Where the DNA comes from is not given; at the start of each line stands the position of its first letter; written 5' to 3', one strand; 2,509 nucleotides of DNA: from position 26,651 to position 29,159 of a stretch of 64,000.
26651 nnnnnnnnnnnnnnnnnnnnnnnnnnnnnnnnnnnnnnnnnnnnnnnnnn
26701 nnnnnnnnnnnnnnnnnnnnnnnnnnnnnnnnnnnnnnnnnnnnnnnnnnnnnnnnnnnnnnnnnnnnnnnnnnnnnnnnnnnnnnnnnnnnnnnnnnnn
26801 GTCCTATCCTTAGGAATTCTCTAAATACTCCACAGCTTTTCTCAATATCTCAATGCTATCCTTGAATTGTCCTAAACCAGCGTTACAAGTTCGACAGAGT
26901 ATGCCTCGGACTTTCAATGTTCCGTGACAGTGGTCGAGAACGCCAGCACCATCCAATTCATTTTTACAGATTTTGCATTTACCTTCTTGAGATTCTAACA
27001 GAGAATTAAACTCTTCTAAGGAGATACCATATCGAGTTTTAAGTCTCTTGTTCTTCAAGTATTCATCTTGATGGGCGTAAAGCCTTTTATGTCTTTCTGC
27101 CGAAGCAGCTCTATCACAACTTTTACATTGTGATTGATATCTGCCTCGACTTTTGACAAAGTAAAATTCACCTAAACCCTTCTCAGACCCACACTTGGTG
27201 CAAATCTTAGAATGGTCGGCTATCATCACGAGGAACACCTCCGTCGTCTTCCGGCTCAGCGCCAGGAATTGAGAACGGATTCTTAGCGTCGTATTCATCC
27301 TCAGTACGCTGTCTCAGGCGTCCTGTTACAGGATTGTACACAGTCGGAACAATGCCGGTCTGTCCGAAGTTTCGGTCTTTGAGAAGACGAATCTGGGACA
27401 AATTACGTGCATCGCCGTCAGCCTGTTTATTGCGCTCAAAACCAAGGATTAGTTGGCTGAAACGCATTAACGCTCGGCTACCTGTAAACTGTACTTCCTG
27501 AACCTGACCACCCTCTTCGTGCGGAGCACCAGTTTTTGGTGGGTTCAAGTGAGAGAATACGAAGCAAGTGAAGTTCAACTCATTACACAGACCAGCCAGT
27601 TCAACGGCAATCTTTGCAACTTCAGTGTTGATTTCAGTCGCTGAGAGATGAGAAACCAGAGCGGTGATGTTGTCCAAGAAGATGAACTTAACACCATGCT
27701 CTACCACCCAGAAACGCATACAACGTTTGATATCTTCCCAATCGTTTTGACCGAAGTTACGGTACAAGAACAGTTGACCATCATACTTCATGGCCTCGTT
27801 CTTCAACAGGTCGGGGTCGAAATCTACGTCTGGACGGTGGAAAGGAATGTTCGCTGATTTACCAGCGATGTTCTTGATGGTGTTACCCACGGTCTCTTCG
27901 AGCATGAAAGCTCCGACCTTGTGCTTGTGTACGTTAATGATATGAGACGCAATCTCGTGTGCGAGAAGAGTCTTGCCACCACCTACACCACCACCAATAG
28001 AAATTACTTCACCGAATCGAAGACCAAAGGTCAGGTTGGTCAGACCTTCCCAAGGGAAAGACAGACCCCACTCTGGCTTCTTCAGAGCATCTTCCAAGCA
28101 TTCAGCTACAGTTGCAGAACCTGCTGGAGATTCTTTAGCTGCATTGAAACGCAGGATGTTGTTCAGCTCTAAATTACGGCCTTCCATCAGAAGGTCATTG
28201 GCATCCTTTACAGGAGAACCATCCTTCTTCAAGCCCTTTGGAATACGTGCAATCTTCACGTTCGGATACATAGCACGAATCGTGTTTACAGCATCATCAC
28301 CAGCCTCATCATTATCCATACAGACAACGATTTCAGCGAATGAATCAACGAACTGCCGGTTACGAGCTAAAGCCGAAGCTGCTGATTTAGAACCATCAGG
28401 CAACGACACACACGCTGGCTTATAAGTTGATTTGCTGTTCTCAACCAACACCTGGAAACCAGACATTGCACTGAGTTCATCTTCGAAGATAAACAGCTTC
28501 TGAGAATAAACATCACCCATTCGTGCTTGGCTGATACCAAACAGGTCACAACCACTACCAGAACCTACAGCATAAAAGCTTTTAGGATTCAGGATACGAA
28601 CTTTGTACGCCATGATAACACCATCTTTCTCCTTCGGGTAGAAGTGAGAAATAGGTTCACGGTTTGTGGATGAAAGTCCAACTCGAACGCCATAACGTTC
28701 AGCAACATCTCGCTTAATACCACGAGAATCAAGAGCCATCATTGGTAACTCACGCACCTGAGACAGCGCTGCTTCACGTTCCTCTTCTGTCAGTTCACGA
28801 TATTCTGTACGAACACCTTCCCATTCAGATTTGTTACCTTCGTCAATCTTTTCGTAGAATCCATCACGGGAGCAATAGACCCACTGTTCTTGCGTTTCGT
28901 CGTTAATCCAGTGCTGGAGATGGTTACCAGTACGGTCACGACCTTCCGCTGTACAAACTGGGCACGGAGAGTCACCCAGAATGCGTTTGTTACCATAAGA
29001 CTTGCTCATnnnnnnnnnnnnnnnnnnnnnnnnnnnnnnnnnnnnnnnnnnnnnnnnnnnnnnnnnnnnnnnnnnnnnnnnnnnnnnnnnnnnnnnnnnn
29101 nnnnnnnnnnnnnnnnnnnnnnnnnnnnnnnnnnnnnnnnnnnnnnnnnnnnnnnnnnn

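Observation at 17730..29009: Family-A DNA polymerase encoded as two separate genes 6.5 kb apart, with an HNH endonuclease at the break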

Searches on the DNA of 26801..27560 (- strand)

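Call 82: search_dna_similar(query=window:26801-27560:-, collection=phages, mode=distant, max_rows=15)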
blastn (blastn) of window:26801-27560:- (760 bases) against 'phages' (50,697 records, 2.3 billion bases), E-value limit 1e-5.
Records with a match: 124; places in all: 124; records where one place covers at least 80% of the query: 2.
Best place of each record, by identity: >=99% 2; 80-90% 3; 60-80% 119.
By first word of the organism name: Escherichia 71; Cronobacter 12; Aeromonas 11; Proteus 8; Vibrio 8; Salmonella 7; phage 3; Phage 1; Shigella 1; Pantoea 1; and 1 more.
By host as written in the record: Escherichia coli 36; Aeromonas hydrophila 9; Cronobacter sakazakii 6; Proteus mirabilis 5; - 4; Cronobacter sp. 4; Vibrio parahaemolyticus 4; enteropathogenic Escherichia coli 4; and 33 more.
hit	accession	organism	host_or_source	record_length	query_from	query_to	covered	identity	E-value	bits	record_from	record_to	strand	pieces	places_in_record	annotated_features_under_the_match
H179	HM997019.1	Salmonella phage 7-11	Salmonella enterica subsp. enterica ...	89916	1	760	100%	100.0%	0e+0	1371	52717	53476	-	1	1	putative endonuclease | primase/helicase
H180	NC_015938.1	Salmonella phage 7-11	Salmonella enterica subsp. enterica ...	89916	1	760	100%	100.0%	0e+0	1371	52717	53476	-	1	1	endonuclease VII | DNA primase/helicase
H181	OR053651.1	Salmonella phage PKM.Hi.22.6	Salmonella sp.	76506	1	474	62%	73.2%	5e-73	281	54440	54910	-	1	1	DNA primase/helicase | putative integration and excision endonuclease VII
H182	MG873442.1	Salmonella phage SE131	Salmonella enterica subsp. enterica ...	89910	1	355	47%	81.1%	2e-90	339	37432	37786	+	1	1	DNA primase/helicase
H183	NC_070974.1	Salmonella phage SE131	Salmonella enterica subsp. enterica ...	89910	1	355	47%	81.1%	2e-90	339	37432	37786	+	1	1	DnaB-like replicative helicase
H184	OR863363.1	Salmonella phage SeKF_80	Wastewater effluent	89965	1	355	47%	80.6%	1e-87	330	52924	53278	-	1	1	DNA primase/helicase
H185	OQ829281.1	phage PKM.Lu.22.1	-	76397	1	355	47%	78.9%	5e-79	301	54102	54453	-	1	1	DNA primase/helicase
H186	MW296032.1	Salmonella phage pSal-SNUABM-01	Salmonella sp.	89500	1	355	47%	78.0%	9e-76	289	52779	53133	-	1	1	putative DNA primase/helicase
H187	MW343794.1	Cronobacter phage A24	Cronobacter sp.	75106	1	317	42%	76.0%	1e-55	224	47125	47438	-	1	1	primase/helicase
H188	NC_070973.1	Cronobacter phage A24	Cronobacter sp.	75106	1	317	42%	76.0%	1e-55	224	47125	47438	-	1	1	primase/helicase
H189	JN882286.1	Cronobacter phage vB_CsaP_GAP52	Cronobacter sakazakii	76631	1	288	38%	77.4%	9e-57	227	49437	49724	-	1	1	primase/helicase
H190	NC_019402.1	Cronobacter phage vB_CsaP_GAP52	Cronobacter sakazakii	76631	1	288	38%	77.4%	9e-57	227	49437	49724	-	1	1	DNA primase/helicase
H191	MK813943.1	Aeromonas phage 4_4572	Aeromonas hydrophila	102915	1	294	39%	74.2%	2e-45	188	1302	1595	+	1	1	44572_001: primase/helicase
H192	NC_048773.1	Aeromonas phage 4_4572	Aeromonas hydrophila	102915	1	294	39%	74.2%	2e-45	188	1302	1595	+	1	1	44572_001: DNA primase/helicase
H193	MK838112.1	Aeromonas phage LAh_6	Aeromonas hydrophila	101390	1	294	39%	73.1%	5e-41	175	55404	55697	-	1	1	putative DNA primase/helicase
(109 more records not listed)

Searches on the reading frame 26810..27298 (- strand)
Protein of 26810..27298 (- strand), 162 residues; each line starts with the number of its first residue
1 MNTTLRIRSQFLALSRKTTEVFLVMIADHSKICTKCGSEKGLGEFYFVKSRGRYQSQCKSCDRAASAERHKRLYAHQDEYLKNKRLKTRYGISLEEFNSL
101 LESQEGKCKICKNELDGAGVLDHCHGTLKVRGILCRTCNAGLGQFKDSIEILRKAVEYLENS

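Call 5: search_protein_families(library=pfam, proteins=[window:26810-27298:-], max_evalue=0.01)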
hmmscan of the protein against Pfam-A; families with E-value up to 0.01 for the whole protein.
window:26810-27298:- (162 aa): 1 family
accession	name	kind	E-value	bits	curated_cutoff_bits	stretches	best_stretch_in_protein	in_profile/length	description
PF02945.21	Endonuclease_7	-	1.6e-23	82.9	23.6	1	84-161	2-82/82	Recombination endonuclease VII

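Call 38: search_dna_similar(query=window:26810-27226:-, collection=phages, mode=protein, max_rows=40, max_evalue=1e-8)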
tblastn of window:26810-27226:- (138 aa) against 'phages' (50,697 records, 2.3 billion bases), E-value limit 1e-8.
Records with a match: 851; places in all: 928; records where one place covers at least 80% of the query: 442.
Best place of each record, by identity: >=99% 2; <60% 849.
By first word of the organism name: Mycobacterium 249; Klebsiella 128; Gordonia 84; Escherichia 52; Streptomyces 46; Yersinia 42; Pseudomonas 34; Salmonella 33; Synechococcus 33; Vibrio 19; and 41 more.
By host as written in the record: Mycobacterium smegmatis mc2 155 170; Gordonia terrae 3612 71; Klebsiella pneumoniae 68; - 51; Yersinia pestis 31; Escherichia coli 28; Mycobacterium smegmatis mc2155 24; Streptomyces griseus ATCC 10137 19; and 193 more.
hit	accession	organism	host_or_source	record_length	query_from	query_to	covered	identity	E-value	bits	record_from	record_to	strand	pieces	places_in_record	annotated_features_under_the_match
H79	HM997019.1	Salmonella phage 7-11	Salmonella enterica subsp. enterica ...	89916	1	138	100%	100.0%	1e-86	280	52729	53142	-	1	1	putative endonuclease | primase/helicase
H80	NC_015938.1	Salmonella phage 7-11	Salmonella enterica subsp. enterica ...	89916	1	138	100%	100.0%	1e-86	280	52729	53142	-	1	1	endonuclease VII | DNA primase/helicase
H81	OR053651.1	Salmonella phage PKM.Hi.22.6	Salmonella sp.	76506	1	136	99%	56.6%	4e-47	167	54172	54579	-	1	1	putative integration and excision endonuclease VII | DNA primase/helicase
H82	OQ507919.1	Escherichia phage vB_Ec_Tarrare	Escherichia coli HB101 K12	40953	7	135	93%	44.0%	2e-22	97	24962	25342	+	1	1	endonuclease | hypothetical protein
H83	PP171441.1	Streptomyces phage Mandalore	soil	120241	5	136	96%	42.8%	2e-25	105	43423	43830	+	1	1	record has no annotation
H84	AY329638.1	Synechococcus phage S-PM2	-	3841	1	136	99%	41.4%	2e-22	97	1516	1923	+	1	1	g49: endonucelase VII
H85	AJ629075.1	Cyanophage S-RSM88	Synechococcus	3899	1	136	99%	41.4%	2e-22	97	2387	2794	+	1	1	putative endonuclease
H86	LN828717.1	Synechococcus phage S-PM2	-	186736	1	136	99%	41.4%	2e-22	97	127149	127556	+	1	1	F-CphI: homing endonuclease | Cyanophage Functional RNA 1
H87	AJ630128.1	Synechococcus phage S-PM2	Synechococcus sp. SynWH7803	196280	1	136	99%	41.4%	2e-22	97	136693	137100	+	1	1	F-CphI: homing endonuclease | Cyanophage Functional RNA 1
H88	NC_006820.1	Synechococcus phage S-PM2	Synechococcus sp. SynWH7803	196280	1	136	99%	41.4%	2e-22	97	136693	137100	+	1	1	F-CphI: endonuclease VII | Cyanophage Functional RNA 1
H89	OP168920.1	Yersinia phage vB_YenP_WX1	Yersinia enterocolitica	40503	2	138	99%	40.8%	3e-22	97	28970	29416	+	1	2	endonuclease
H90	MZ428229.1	Klebsiella phage vB_KpnP-VAC1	Klebsiella pneumoniae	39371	7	135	93%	42.9%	8e-20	89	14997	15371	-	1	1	endonuclease | internal virion protein A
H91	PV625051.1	Klebsiella phage vB_Kpn_002_Koku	Klebsiella pneumoniae subsp. pneumoniae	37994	7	135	93%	42.9%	3e-19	88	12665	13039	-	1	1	endonuclease VII | internal virion protein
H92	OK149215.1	Klebsiella phage vB_KpnP_IME305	Klebsiella pneumoniae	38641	7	135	93%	42.9%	3e-19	88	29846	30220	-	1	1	endonuclease VII | protein inside capsid A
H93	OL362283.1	Klebsiella phage 69101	Klebsiella pneumoniae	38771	7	135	93%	42.9%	7e-19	87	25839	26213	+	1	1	putative integration and excision endonuclease VII | scaffold protein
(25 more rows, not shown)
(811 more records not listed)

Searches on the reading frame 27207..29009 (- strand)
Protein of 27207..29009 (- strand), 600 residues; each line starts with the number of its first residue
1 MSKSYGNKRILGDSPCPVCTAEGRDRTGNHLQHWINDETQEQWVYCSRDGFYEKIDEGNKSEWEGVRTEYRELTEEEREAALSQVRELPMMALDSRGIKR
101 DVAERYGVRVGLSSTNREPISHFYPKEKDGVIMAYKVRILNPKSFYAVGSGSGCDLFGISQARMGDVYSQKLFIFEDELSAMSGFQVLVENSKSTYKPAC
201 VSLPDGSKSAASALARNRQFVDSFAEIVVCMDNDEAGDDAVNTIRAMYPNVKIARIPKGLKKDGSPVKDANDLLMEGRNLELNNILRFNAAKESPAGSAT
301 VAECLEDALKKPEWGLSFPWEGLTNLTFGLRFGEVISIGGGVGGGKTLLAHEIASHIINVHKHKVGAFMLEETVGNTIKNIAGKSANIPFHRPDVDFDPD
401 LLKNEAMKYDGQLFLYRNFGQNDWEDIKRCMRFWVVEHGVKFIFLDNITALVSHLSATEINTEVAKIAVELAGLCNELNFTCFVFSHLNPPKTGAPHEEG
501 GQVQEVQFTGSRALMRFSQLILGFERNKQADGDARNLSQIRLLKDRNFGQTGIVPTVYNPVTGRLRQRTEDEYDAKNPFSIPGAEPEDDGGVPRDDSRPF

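Call 5: search_protein_families(library=pfam, proteins=[window:27207-29009:-], max_evalue=0.01)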
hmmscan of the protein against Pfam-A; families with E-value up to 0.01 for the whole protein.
window:27207-29009:- (600 aa): 3 families
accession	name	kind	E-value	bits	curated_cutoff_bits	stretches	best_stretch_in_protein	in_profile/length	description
PF03796.21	DnaB_C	-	4.3e-11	43.1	27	1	315-560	1-248/255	DnaB-like helicase C terminal domain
PF13155.12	Toprim_2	-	8.4e-06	26.5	22.1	1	176-263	4-80/88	Toprim-like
PF21268.3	Helic-prim_T7_N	-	0.0082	16.8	27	0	91-149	4-59/59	Bacteriophage T7 DNA helicase/primase, N-terminal a+b fold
